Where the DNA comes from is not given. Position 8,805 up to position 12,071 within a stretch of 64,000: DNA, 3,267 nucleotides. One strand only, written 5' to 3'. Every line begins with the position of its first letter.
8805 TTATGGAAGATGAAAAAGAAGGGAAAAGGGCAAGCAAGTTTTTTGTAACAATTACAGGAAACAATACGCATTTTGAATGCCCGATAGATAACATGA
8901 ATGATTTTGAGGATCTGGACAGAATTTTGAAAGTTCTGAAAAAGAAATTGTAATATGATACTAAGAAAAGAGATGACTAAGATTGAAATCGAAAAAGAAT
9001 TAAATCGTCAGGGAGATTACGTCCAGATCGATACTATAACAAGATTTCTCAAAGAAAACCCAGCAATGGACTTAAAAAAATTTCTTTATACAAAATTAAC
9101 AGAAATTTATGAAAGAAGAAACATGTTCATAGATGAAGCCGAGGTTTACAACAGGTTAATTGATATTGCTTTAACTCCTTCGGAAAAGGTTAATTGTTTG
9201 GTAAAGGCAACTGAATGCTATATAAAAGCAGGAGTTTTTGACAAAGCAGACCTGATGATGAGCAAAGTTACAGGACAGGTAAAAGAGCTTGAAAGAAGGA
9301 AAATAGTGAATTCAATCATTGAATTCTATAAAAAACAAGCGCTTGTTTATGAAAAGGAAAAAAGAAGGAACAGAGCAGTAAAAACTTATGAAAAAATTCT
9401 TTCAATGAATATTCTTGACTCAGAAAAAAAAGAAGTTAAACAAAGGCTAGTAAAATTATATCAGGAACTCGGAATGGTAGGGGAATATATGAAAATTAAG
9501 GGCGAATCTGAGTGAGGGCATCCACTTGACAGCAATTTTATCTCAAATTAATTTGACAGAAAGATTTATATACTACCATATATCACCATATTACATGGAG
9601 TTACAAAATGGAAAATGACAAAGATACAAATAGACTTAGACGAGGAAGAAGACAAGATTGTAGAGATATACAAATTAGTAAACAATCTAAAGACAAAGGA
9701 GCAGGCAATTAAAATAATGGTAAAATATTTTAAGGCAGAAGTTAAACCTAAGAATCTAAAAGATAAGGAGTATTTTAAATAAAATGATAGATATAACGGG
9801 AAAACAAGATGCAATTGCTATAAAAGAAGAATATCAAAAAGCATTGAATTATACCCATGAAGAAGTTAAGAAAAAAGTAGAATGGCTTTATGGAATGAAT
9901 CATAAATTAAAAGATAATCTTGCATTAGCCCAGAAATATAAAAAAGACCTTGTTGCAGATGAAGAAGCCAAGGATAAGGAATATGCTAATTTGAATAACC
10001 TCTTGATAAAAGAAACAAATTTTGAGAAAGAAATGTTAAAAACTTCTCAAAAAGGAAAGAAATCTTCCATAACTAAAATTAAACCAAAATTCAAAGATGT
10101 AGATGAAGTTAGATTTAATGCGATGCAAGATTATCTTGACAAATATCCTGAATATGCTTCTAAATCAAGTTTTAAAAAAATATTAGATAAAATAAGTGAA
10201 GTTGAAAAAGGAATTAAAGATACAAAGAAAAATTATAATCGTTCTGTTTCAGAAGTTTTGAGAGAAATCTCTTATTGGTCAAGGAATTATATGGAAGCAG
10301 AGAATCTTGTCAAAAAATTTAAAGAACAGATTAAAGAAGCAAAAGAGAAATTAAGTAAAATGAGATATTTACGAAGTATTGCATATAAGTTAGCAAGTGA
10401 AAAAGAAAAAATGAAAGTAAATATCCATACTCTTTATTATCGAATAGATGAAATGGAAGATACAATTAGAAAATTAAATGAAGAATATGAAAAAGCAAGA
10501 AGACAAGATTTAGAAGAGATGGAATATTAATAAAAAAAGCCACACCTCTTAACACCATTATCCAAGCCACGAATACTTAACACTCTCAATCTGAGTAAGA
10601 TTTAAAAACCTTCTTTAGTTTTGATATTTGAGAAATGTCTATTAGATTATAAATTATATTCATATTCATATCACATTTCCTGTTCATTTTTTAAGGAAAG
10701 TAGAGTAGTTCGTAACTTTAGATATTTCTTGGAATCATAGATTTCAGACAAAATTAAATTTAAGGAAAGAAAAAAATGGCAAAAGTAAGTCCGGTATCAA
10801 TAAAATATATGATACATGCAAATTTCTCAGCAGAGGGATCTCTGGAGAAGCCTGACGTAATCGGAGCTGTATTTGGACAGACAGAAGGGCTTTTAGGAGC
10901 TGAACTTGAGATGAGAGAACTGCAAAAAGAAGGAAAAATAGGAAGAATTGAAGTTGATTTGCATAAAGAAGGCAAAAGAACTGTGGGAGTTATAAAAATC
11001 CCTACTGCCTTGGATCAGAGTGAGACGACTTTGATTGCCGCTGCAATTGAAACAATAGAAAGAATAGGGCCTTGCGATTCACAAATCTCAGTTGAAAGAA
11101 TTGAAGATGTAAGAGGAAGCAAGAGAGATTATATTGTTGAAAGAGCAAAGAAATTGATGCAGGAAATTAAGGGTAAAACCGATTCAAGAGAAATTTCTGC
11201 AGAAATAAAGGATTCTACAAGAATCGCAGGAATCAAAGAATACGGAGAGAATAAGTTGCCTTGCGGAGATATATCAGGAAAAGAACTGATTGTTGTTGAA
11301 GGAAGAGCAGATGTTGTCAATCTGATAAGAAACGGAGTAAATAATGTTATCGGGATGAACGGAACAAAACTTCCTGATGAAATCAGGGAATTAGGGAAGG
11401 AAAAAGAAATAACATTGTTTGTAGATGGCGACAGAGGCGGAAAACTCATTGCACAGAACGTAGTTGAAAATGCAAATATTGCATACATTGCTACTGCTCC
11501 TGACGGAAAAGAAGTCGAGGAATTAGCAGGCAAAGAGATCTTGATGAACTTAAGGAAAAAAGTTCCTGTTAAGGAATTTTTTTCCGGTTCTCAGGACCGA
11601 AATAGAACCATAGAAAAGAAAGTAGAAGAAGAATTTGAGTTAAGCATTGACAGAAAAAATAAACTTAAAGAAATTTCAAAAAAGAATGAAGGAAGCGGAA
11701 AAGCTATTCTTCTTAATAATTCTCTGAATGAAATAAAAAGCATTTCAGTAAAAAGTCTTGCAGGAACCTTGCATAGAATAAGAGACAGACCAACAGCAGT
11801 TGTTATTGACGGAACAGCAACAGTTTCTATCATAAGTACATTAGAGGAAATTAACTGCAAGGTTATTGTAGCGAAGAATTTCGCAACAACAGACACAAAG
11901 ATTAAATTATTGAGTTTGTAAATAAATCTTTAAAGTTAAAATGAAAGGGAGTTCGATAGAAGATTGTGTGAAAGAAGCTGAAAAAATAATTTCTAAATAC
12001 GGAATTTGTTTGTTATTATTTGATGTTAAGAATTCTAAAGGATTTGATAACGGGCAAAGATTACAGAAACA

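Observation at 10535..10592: ~58-nt element present twice in inverted orientation, each copy starting 3-5 nt after a stop codon (second copy 61124..61181)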

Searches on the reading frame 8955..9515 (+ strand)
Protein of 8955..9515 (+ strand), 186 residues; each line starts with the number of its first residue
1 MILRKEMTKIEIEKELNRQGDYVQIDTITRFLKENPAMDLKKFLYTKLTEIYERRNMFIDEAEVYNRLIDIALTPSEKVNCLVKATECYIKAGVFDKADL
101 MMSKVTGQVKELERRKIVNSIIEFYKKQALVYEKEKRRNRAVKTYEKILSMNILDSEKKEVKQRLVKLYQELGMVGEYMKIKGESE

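Call 10: search_protein_families(library=pfam, proteins=[window:8955-9515:+], max_evalue=0.01)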
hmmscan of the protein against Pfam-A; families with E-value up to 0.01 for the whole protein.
window:8955-9515:+ (186 aa): 4 families
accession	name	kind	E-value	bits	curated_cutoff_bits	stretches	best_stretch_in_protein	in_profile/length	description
PF14938.12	SNAP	-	3.1e-05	24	25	1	46-155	66-168/282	Soluble NSF attachment protein, SNAP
PF13176.12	TPR_7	-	0.0014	19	27.9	0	129-150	6-27/36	Tetratricopeptide repeat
PF13174.12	TPR_6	-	0.0016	19.4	26.3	0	127-149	5-27/33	Tetratricopeptide repeat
PF08311.18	Mad3_BUB1_I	-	0.0022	18.3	31.4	0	109-147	83-121/123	Mad3/BUB1 homology region 1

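Call 45: find_encoding_contigs(protein=window:8955-9515:+, flank=4000, max_places=10)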
Protein window:8955-9515:+ (186 aa): 1 contig read that carries it; 1 place shown.
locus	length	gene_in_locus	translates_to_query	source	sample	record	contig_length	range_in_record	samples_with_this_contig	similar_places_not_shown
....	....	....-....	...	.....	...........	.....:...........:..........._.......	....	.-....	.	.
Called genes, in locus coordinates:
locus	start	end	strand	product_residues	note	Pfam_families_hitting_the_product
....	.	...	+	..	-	?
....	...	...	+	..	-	-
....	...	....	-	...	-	-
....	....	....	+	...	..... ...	-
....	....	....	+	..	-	-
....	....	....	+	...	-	?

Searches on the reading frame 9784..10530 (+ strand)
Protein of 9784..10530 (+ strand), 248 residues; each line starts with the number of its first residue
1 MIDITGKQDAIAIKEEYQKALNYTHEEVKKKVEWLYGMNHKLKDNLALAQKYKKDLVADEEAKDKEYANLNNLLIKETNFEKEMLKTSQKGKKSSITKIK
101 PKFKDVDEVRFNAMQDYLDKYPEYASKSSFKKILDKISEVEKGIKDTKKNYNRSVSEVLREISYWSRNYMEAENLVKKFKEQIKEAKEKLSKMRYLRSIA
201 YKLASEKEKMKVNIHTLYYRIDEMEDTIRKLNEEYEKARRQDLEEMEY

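Call 10: search_protein_families(library=pfam, proteins=[window:9784-10530:+], max_evalue=0.01)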
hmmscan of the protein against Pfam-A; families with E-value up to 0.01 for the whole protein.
window:9784-10530:+ (248 aa): 2 families
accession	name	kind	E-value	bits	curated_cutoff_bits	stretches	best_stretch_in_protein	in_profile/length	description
PF04011.17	LemA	-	0.00016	22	26.2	1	111-161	64-114/149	LemA family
PF22905.2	Hydro_N_hd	-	0.0012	19.2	27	1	174-239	79-150/195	Hydrolase N-terminal helical domain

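Call 13: find_encoding_contigs(protein=window:9784-10530:+, flank=10000, max_places=10)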
Protein window:9784-10530:+ (248 aa): 2 contigs read that carry it; 2 places shown.
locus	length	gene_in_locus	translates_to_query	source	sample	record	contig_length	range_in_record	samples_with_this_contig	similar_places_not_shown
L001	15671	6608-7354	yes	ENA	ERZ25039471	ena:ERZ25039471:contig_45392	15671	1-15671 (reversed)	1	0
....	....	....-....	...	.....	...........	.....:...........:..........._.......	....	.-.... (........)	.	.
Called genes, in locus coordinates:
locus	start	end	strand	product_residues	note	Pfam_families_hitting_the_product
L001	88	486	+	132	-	PF09722:Xre_MbcA_ParS_C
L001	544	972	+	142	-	-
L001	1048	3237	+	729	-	PF00009:GTP_EFTU, PF22042:EF-G_D2, PF03144:GTP_EFTU_D2 (weak), PF14492:EFG_III, PF03764:EFG_IV, PF00679:EFG_C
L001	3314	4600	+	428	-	PF00009:GTP_EFTU, PF01926:MMR_HSR1 (faint), PF03144:GTP_EFTU_D2, PF03143:GTP_EFTU_D3, PF22594:GTP-eEF1A_C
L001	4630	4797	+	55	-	-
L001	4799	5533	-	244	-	-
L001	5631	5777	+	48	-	-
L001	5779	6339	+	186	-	-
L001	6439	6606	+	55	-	-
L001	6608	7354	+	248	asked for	-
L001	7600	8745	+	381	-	PF01751:Toprim (weak), PF13155:Toprim_2 (weak), PF13662:Toprim_4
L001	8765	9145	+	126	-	-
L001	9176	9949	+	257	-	PF01261:AP_endonuc_2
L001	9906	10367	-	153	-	-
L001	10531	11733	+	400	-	-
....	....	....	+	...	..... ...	-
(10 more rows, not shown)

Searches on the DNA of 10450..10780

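Call 19: search_rna_families(source=window, start=10450, end=10780, threshold=evalue, max_evalue=10, show_alignments=3)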
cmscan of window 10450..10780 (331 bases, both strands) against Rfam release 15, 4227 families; matches with E-value up to 10: 3.
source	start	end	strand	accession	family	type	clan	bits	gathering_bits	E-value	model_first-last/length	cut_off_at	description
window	10687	10730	+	RF00480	HIV_FE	Cis-reg; frameshift_element;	-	20.7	45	1.1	1-52/52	no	HIV Ribosomal frameshift signal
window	10557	10626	+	RF01564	DdR14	Gene; snRNA; snoRNA; CD-box;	-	17.9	80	7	1-65/65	no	D. discoideum snoRNA DdR14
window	10500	10529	-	RF00066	U7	Gene; snRNA;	-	12.6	34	3.2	1-62/62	no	U7 small nuclear RNA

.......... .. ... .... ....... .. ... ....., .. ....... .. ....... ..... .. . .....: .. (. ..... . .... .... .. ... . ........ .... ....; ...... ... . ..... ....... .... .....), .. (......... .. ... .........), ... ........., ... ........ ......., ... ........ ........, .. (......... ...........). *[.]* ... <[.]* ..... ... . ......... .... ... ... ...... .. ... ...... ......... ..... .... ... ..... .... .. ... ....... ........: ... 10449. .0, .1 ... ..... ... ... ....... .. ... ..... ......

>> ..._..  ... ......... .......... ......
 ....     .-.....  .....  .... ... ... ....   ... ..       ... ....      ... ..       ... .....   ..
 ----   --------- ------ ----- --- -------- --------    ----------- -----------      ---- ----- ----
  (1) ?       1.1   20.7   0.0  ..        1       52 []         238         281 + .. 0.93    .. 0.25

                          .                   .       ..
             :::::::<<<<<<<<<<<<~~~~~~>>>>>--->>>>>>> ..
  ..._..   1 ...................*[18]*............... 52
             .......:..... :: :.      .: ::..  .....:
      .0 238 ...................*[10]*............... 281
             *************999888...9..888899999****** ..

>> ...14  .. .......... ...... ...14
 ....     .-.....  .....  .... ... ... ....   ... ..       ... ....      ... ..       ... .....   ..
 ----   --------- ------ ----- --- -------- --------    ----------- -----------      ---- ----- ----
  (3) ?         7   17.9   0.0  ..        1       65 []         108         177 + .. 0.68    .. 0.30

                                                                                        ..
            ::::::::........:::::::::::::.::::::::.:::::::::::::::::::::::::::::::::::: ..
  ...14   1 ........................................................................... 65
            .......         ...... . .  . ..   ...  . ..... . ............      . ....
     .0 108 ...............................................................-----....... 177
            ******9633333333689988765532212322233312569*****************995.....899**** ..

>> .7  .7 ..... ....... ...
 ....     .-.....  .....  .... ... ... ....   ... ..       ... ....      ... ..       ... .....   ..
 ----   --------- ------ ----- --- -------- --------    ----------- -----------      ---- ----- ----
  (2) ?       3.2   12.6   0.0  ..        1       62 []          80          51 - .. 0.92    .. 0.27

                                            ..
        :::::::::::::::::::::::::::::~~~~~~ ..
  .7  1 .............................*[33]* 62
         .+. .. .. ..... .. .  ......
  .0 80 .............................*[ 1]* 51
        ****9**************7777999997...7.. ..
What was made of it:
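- On Structured small RNA or intrinsic terminator: There is no Rfam match at E up to 10 (call 19).
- There is no Rfam hit (call 19).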

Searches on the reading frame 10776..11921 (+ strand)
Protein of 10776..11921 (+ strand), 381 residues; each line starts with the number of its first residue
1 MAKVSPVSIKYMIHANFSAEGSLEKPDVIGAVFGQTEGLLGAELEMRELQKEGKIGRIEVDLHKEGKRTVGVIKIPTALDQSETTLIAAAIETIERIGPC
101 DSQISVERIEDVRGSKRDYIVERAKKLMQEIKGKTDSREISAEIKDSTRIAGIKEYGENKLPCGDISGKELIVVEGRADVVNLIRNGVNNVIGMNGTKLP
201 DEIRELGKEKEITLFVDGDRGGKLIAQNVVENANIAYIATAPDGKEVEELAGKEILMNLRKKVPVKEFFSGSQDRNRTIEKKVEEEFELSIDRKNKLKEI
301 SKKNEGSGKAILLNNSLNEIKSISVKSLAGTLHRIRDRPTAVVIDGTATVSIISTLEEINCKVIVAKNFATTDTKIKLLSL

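Call 10: search_protein_families(library=pfam, proteins=[window:10776-11921:+], max_evalue=0.01)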
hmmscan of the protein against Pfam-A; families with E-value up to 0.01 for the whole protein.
window:10776-11921:+ (381 aa): 3 families
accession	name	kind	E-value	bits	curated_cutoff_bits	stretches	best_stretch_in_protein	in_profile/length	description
PF13662.12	Toprim_4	-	2.3e-10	41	25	1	170-232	2-73/85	Toprim domain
PF13155.12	Toprim_2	-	2.4e-07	31.5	22.1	1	172-249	1-86/88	Toprim-like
PF01751.28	Toprim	-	2.8e-06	27.8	23.1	1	170-238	1-84/96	Toprim domain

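Call 46: find_encoding_contigs(protein=window:10776-11921:+, flank=4000, max_places=10)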
Protein window:10776-11921:+ (381 aa): 2 contigs read that carry it; 1 place shown.
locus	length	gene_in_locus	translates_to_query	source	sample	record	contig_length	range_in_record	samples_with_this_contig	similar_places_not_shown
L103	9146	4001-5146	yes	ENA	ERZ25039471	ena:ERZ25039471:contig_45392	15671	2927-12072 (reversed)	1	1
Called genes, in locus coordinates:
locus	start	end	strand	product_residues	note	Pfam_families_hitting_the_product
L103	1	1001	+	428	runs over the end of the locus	PF00009:GTP_EFTU, PF01926:MMR_HSR1 (faint), PF03144:GTP_EFTU_D2, PF03143:GTP_EFTU_D3, PF22594:GTP-eEF1A_C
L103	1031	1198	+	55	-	-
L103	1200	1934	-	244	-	-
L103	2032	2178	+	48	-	-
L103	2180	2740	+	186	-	-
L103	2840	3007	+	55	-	-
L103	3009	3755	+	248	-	-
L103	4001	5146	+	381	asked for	PF01751:Toprim (weak), PF13155:Toprim_2 (weak), PF13662:Toprim_4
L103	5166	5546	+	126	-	-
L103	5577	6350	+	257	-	PF01261:AP_endonuc_2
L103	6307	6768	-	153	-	-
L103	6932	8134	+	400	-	-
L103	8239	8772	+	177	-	PF00694:Aconitase_C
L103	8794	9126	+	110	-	-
